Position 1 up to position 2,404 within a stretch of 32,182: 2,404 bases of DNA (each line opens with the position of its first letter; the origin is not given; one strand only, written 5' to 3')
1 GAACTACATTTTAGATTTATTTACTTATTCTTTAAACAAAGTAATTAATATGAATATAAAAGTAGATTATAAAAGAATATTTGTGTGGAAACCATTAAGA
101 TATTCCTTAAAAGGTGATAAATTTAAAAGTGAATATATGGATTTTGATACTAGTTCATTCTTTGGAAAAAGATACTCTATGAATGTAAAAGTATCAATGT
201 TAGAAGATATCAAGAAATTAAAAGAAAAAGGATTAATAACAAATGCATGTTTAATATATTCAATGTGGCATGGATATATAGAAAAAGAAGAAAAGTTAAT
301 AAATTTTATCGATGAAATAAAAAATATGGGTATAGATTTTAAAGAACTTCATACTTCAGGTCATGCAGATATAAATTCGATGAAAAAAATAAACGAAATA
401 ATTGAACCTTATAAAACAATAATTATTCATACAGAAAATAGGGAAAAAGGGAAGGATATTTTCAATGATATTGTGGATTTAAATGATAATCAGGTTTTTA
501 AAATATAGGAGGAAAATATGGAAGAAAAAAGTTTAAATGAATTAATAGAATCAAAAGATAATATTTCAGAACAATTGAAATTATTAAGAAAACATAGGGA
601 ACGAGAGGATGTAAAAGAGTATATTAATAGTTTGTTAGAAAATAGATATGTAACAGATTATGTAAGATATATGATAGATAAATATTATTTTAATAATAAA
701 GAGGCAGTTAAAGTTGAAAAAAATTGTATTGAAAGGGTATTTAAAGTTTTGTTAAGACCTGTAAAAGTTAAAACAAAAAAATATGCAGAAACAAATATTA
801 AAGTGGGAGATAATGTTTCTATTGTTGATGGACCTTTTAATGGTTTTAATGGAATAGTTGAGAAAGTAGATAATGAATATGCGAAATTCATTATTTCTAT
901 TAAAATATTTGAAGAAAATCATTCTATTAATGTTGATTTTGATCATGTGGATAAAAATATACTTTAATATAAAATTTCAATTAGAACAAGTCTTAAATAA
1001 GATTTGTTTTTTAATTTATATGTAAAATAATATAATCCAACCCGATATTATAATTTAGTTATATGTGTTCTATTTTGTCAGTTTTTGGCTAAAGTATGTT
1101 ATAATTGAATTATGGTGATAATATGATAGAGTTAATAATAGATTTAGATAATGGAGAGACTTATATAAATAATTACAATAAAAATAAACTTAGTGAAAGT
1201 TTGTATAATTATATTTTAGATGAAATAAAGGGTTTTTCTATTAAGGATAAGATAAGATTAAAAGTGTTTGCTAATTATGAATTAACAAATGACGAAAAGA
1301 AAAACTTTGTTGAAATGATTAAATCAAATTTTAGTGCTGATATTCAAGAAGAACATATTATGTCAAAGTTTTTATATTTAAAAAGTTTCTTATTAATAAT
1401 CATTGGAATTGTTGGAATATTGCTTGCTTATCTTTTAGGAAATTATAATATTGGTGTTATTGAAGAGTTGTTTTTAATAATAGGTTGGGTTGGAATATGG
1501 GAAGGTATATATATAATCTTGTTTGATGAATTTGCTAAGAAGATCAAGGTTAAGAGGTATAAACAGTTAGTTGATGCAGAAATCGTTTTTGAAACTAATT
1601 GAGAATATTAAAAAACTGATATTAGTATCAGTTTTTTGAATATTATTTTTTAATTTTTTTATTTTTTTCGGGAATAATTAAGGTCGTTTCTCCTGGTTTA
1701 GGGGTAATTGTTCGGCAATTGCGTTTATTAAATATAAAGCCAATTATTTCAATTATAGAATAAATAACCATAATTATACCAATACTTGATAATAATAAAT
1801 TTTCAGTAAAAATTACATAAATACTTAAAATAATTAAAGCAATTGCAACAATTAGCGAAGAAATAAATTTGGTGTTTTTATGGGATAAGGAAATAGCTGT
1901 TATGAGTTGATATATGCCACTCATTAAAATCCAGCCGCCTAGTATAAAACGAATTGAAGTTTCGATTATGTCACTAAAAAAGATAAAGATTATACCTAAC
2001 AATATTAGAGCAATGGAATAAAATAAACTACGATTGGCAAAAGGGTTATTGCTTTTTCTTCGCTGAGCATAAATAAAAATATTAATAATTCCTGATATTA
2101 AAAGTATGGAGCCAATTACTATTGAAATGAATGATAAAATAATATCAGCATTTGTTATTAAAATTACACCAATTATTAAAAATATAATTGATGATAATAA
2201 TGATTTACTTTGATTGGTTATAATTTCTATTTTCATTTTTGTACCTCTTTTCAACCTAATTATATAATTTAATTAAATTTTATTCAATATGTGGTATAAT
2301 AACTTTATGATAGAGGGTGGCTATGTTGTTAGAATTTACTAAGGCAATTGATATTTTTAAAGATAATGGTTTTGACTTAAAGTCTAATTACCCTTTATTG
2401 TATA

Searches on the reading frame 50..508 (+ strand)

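Call 63: search_protein_families(library=pfam, proteins=[window:50-508:+], max_evalue=0.001)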
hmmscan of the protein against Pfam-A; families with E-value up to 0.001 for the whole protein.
window:50-508:+ (152 aa): 1 family
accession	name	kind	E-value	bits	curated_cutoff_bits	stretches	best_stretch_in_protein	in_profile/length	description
PF07521.17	RMMBL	-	5.8e-05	23.5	21.6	1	100-132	11-44/63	Zn-dependent metallo-hydrolase RNA specificity domain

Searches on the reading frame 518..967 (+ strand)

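Call 63: search_protein_families(library=pfam, proteins=[window:518-967:+], max_evalue=0.001)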
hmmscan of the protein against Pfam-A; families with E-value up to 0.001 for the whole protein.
window:518-967:+ (149 aa): 2 families
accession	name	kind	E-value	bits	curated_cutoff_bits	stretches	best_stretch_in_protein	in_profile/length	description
PF23291.1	KOW4_SPT5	-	0.0001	22.6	27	1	93-128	8-42/55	Transcription elongation factor SPT5, fourth KOW domain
PF00467.35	KOW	-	0.00028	21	22.3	1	96-125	1-30/32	KOW motif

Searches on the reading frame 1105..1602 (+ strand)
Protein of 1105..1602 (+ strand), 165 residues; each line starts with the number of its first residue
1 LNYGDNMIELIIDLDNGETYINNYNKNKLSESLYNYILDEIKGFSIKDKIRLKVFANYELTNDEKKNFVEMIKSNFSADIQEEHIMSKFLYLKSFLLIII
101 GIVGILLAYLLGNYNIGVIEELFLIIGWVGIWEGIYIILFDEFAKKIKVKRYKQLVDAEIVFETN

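Call 63: search_protein_families(library=pfam, proteins=[window:1105-1602:+], max_evalue=0.001)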
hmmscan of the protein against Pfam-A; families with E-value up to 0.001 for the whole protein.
window:1105-1602:+ (165 aa): 1 family
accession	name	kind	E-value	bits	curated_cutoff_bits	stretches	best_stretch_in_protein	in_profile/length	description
PF20990.2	DUF2207_C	-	0.0007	19.8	33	1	18-146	59-191/247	Predicted membrane protein (DUF2207) C-terminal domain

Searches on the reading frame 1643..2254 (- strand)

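Call 63: search_protein_families(library=pfam, proteins=[window:1643-2254:-], max_evalue=0.001)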
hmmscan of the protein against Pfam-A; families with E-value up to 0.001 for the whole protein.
window:1643-2254:- (203 aa): 1 family
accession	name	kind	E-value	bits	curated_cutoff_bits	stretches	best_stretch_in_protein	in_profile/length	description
PF03729.18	DUF308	-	3e-17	63.1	25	2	21-92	2-73/73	Short repeat of unknown function (DUF308)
